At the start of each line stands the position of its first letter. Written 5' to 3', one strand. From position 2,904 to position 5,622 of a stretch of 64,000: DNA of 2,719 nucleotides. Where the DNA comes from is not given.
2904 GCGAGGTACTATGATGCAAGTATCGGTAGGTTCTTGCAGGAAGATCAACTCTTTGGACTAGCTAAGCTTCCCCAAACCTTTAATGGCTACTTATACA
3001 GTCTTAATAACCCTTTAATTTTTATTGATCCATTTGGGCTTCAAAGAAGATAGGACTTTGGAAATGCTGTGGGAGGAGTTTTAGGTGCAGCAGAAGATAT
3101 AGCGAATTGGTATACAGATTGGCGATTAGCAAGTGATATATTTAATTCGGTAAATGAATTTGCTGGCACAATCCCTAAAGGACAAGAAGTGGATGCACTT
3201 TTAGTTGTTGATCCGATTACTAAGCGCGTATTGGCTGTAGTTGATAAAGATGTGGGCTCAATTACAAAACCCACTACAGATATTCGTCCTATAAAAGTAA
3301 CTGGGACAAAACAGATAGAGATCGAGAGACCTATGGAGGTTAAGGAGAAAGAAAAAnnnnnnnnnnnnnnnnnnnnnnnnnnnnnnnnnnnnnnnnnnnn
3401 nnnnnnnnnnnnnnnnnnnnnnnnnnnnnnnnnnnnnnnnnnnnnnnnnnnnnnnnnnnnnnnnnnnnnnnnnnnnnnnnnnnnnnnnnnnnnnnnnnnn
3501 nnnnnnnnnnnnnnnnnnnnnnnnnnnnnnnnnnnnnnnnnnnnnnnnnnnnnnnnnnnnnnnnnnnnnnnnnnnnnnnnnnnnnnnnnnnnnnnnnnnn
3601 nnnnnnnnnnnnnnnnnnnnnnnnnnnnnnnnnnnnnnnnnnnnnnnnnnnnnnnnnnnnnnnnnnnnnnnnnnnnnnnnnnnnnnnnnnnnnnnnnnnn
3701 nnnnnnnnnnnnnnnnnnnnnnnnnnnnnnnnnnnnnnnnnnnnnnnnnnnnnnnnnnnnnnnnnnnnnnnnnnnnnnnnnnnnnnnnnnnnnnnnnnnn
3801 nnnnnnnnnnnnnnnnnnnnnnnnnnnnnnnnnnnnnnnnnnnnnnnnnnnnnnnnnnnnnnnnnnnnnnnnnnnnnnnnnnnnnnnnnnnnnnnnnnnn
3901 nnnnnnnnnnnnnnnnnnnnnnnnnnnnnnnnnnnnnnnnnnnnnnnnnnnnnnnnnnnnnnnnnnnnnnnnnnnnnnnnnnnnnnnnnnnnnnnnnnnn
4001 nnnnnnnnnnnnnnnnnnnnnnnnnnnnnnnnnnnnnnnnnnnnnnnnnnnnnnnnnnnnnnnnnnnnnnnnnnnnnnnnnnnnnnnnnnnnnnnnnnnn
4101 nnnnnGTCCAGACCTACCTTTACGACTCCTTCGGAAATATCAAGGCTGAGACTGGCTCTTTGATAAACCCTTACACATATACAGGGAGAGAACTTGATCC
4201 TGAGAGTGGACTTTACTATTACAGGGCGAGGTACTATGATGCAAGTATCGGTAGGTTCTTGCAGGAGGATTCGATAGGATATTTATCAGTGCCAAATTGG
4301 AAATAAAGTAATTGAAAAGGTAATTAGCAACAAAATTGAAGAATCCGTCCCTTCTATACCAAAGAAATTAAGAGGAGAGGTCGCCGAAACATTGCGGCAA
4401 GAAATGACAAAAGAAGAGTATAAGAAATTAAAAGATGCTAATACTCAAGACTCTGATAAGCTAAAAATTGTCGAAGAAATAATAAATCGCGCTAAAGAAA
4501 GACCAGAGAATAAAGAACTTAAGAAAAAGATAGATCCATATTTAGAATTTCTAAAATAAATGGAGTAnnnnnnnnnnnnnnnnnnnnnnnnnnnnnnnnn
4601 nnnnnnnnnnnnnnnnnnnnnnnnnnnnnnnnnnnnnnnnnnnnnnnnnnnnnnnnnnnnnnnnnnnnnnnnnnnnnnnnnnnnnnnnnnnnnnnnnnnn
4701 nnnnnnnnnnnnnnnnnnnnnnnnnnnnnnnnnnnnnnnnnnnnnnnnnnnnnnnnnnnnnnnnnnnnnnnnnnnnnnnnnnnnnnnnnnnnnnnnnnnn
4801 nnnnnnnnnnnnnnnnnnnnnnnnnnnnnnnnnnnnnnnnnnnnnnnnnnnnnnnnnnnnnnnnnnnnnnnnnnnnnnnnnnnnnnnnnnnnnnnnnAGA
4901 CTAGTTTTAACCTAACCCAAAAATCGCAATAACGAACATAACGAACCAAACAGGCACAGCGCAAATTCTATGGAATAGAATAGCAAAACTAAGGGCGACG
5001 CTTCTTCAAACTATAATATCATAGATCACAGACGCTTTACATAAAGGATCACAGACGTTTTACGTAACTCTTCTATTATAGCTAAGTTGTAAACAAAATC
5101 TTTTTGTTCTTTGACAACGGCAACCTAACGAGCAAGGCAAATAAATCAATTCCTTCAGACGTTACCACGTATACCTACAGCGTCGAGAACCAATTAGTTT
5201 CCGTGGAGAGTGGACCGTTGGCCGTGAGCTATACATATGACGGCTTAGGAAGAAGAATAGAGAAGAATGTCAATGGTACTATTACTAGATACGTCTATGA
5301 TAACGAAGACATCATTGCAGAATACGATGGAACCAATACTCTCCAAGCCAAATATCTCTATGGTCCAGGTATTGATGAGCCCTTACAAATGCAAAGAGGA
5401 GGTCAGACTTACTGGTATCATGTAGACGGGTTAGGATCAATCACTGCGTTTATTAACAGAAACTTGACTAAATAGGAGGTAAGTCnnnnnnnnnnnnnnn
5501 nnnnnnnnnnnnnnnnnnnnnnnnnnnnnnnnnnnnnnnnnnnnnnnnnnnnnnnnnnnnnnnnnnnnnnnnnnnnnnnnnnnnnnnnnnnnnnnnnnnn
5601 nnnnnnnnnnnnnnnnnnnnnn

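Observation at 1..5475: Rhs/YD-repeat polymorphic toxin locus with downstream displaced 3' modules (toxin-tip / immunity shuffling architecture)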

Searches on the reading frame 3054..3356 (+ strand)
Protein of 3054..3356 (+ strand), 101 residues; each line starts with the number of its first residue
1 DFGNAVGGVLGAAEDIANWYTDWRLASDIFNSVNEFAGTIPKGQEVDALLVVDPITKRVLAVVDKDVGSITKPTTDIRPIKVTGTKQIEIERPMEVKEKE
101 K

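Call 6: search_protein_families(library=pfam, proteins=[window:3069-3356:+], max_evalue=0.1)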
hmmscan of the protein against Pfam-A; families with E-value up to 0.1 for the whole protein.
window:3069-3356:+ (96 aa): 0 families

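Call 8: search_protein_families(library=ncbifam, proteins=[window:3054-3356:+], max_evalue=0.1)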
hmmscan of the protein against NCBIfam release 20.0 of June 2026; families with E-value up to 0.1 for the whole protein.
window:3054-3356:+ (101 aa): 0 families

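Call 15: find_homologous_proteins(query=window:3054-3356:+, max_evalue=0.01)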
Query window:3054-3356:+ (101 aa): 1 proteins with E <= 0.01 among 3 candidates.
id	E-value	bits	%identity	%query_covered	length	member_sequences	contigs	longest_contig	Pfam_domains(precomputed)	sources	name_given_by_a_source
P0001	5.9e-55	202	100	95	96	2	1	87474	-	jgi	-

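Call 23: search_protein_representatives(protein=window:3054-3356:+)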
Query: 101 residues. Proteins with E-value up to 0.001 (for the whole library): 4; up to 1e-10: 1; up to 1e-30: 1. The best 4 are listed.
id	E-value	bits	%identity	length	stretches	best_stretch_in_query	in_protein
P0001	1.9e-55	201.6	100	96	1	6-101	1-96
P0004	1.0e-06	45.3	37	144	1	4-88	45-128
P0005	1.2e-05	41.8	38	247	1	3-75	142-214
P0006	3.5e-05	40.4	37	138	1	5-85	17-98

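Call 28: find_homologous_proteins(query=A1, max_evalue=0.01)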
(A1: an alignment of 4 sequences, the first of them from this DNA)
Query A1 (4 sequences) (101 aa, profile of the alignment): 3 proteins with E <= 0.01 among 765 candidates.
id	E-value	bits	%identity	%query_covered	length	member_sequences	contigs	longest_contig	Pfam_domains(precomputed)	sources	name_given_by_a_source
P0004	2.9e-40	154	39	82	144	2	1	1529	-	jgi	-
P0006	5.5e-40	154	37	81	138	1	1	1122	-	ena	-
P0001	1.4e-38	149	100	95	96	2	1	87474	-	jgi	-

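Call 36: predict_structure(alignment_id=A2)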
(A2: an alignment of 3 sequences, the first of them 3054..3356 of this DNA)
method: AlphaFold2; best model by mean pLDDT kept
length: 101 residues; sequences in the alignment: 3
mean_pLDDT: 71.2   pTM: 0.53
mean pLDDT of the five models: 71.2, 68.6, 68.0, 64.3, 61.1
residues with pLDDT >= 90: 0; 70-90: 67; 50-70: 16; < 50: 18
segments of 3 or more residues with pLDDT < 50: 1-6, 91-101
pLDDT, mean of each block of 10 residues (from residue 1): 49 72 81 84 85 81 70 74 72 47 41
secondary structure, 60 per line:
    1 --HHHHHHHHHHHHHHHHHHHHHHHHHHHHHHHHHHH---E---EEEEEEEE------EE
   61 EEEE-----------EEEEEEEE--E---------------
elements in order: H3-37 E45-52 E59-64 E76-83

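Call 39: search_protein_families(library=padloc, proteins=[window:3054-3356:+], max_evalue=0.1)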
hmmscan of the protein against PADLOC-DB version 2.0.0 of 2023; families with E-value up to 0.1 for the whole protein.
window:3054-3356:+ (101 aa): 0 families

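Call 40: fold_search(model_id=the predicted structure, library=pdb)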
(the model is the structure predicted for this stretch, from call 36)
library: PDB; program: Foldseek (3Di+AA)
matches with E <= 10: 150; with E <= 0.001: 0
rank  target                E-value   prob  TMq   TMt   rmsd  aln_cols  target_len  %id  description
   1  7qoi_FG               5.8e-01  0.54  0.29  0.05   3.9        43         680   14  Unique vertex of the phicrAss001 virion (released 2023-03-29)
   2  7qoi_FC               1.5e+00  0.30  0.28  0.05   3.9        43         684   14  Unique vertex of the phicrAss001 virion (released 2023-03-29)
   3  7qoi_FD               1.7e+00  0.25  0.28  0.05   3.9        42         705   14  Unique vertex of the phicrAss001 virion (released 2023-03-29)
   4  7qoi_FF               1.7e+00  0.12  0.23  0.05   4.1        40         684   10  Unique vertex of the phicrAss001 virion (released 2023-03-29)
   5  4f92                  1.7e+00  0.06  0.18  0.01  12.3        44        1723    4  Brr2 Helicase Region S1087L (released 2012-10-17)
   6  4dmi_C                1.7e+00  0.02  0.14  0.09  13.8        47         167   17  Crystal Structure of a Pentameric Capsid Protein Isolated from Metagenomic Phage Sequences (CASP) (released 2012-08-29)
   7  4dmi_A                1.7e+00  0.02  0.14  0.09  13.7        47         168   17  Crystal Structure of a Pentameric Capsid Protein Isolated from Metagenomic Phage Sequences (CASP) (released 2012-08-29)
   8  5urj                  1.8e+00  0.03  0.13  0.01  10.8        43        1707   14  Crystal structure of human BRR2 in complex with T-3905516 (released 2017-07-19)
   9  6ns1_A                1.9e+00  0.04  0.16  0.09  11.2        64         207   11  Crystal structure of DIP-gamma IG1+IG2 (released 2019-02-06)
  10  8ro0_B                1.9e+00  0.04  0.16  0.01  12.6        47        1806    8  Structure of the C. elegans Intron Lariat Spliceosome primed for disassembly (ILS') (released 2024-08-07)
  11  5wce_A                2.1e+00  0.05  0.22  0.08  11.0        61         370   18  Caulobacter crescentus pol III beta (released 2017-07-26)
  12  4e27_A                2.2e+00  0.02  0.14  0.09  13.7        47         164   17  Crystal Structure of a Pentameric Capsid Protein Isolated from Metagenomic Phage Sequences Solved by Iodide SAD Phasin (released 2013-03-27)
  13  7qoi_FE               2.4e+00  0.20  0.27  0.05   3.9        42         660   14  Unique vertex of the phicrAss001 virion (released 2023-03-29)
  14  7qog_A                2.4e+00  0.10  0.23  0.05   4.1        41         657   12  Portal protein assembly of the phicrAss001 virion with C12 symmetry imposed (released 2023-03-29)
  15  6eg0_B                2.4e+00  0.02  0.14  0.06  11.4        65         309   11  Crystal structure of Dpr4 Ig1-Ig2 in complex with DIP-Eta Ig1-Ig3 (released 2018-11-28)
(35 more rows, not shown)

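Call 43: find_encoding_contigs(protein=P0001, flank=8000, max_places=10)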
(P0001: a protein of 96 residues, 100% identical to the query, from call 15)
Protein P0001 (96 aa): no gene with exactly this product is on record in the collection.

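Call 44: find_encoding_contigs(protein=window:3069-3356:+, flank=8000, max_places=10)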
Protein seq(96 aa) (96 aa): 4 contigs read that carry it; 2 places shown.
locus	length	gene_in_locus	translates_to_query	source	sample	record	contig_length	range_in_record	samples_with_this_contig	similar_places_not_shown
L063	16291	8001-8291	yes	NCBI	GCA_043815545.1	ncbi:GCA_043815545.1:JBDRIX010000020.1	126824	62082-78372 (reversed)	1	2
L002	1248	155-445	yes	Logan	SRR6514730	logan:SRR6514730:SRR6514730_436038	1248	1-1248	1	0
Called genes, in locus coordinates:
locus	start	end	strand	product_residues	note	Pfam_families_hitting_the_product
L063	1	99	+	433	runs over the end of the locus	PF01455:HupF_HypC, PF04055:Radical_SAM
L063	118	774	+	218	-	PF06971:Put_DNA-bind_N, PF01408:GFO_IDH_MocA (faint), PF02629:CoA_binding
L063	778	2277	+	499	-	PF04055:Radical_SAM, PF06968:BATS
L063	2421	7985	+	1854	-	PF25174:Beta-prop_THOC3 (faint), PF21783:YNCE (faint), PF25023:TEN_YD-shell, PF05593:RHS_repeat, PF25023:TEN_YD-shell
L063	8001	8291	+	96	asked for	-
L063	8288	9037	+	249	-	PF27667:YdcC (faint), PF03548:LolA (faint)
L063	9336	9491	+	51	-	-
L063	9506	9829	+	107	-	-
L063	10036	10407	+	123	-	PF05593:RHS_repeat (faint), PF25023:TEN_YD-shell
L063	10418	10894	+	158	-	PF00210:Ferritin, PF02915:Rubrerythrin, PF03232:COQ7 (faint), PF13668:Ferritin_2 (faint)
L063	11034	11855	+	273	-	PF00175:NAD_binding_1 (weak), PF10418:DHODB_Fe-S_bind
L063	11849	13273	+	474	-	PF14691:Fer4_20, PF01494:FAD_binding_3 (weak), PF01946:Thi4 (weak), PF03486:HI0933_like (faint), PF07992:Pyr_redox_2, PF00890:FAD_binding_2 (weak), PF12831:FAD_oxidored (weak), PF13450:NAD_binding_8, +2 more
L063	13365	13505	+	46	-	-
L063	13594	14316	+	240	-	PF12811:BaxI_1, PF01027:Bax1-I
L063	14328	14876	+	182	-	-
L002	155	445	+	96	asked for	-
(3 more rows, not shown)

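Call 58: search_solved_structures(query=A3, max_evalue=1)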
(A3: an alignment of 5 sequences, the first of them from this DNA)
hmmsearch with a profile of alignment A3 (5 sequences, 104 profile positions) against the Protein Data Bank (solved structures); distinct sequences matched with E-value up to 1: 0.

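Call 66: find_encoding_contigs(protein=P0004, flank=5000, max_places=5)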
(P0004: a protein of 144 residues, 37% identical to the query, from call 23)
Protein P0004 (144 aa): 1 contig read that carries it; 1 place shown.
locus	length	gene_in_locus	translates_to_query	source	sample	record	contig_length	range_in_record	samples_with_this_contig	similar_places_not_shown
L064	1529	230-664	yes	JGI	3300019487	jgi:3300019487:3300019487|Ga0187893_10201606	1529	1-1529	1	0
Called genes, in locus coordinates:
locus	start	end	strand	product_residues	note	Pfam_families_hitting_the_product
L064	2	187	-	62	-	?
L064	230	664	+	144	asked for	-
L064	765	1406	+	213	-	-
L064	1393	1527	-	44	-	?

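Call 67: find_encoding_contigs(protein=P0006, flank=5000, max_places=5)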
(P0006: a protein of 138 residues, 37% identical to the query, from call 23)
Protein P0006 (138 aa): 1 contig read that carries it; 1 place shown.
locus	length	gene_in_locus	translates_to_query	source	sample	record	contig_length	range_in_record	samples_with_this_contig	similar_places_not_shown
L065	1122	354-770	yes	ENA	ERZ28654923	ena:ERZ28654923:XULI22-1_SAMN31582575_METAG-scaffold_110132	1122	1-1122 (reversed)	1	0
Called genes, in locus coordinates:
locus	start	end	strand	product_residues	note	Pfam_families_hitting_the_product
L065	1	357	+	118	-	?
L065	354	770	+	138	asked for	-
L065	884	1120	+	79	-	?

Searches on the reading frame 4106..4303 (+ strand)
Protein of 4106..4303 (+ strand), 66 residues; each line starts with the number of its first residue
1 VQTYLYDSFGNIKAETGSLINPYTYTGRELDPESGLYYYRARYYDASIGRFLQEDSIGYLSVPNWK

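Call 8: search_protein_families(library=ncbifam, proteins=[window:4106-4303:+], max_evalue=0.1)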
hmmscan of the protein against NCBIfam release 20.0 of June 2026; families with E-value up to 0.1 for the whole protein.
window:4106-4303:+ (66 aa): 2 families
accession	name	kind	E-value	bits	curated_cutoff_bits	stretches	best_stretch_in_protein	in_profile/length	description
TIGR03696.1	Rhs_assc_core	domain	1.1e-16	61.1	32.5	1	6-61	1-55/76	RHS repeat-associated core domain-containing protein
NF041261.1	RHS_core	equivalog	1.5e-08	33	2000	1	6-60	1184-1240/1261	RHS element core protein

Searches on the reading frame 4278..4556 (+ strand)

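Call 8: search_protein_families(library=ncbifam, proteins=[window:4278-4556:+], max_evalue=0.1)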
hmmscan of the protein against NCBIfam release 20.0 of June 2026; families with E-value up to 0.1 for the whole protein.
window:4278-4556:+ (93 aa): 0 families

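Call 39: search_protein_families(library=padloc, proteins=[window:4278-4556:+], max_evalue=0.1)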
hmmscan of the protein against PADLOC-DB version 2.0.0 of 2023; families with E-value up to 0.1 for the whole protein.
window:4278-4556:+ (93 aa): 1 family
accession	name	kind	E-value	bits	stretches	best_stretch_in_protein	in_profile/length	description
PDLC01191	Cas10d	-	0.003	14.2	1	14-89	258-334/708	CAS-I-D; effector_LS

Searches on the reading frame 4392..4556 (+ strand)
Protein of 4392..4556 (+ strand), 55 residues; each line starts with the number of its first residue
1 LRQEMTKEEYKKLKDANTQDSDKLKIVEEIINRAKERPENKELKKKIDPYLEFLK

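Call 6: search_protein_families(library=pfam, proteins=[window:4392-4556:+], max_evalue=0.1)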
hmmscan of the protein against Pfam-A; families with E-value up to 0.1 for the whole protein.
window:4392-4556:+ (55 aa): 2 families
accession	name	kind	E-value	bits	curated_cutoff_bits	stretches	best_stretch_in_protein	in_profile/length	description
PF10046.14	BLOC1_2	-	0.01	16.6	33.4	1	4-52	16-65/96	Biogenesis of lysosome-related organelles complex-1 subunit 2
PF12081.13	GldM_1st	-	0.029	14.8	25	1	1-54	66-121/194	GldM N-terminal domain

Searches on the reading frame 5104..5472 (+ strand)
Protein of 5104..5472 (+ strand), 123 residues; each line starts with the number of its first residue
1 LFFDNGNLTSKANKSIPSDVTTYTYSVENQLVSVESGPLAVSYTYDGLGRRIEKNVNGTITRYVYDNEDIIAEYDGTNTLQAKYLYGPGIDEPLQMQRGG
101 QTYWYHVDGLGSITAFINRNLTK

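Call 6: search_protein_families(library=pfam, proteins=[window:5104-5472:+], max_evalue=0.1)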
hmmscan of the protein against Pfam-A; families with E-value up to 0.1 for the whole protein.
window:5104-5472:+ (123 aa): 1 family
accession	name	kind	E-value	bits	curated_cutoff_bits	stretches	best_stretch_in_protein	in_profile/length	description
PF05593.20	RHS_repeat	-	1e-05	26.2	22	1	45-69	1-26/38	RHS Repeat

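Call 8: search_protein_families(library=ncbifam, proteins=[window:5104-5472:+], max_evalue=0.1)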
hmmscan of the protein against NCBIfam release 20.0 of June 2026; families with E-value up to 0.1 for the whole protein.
window:5104-5472:+ (123 aa): 2 families
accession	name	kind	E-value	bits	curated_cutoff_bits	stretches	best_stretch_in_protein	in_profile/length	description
TIGR01643.1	YD_repeat_2x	repeat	4e-06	27.1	15.8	1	25-63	1-41/42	YD repeat-containing protein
NF041261.1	RHS_core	equivalog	0.0049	14.7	2000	1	21-70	472-671/1261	RHS element core protein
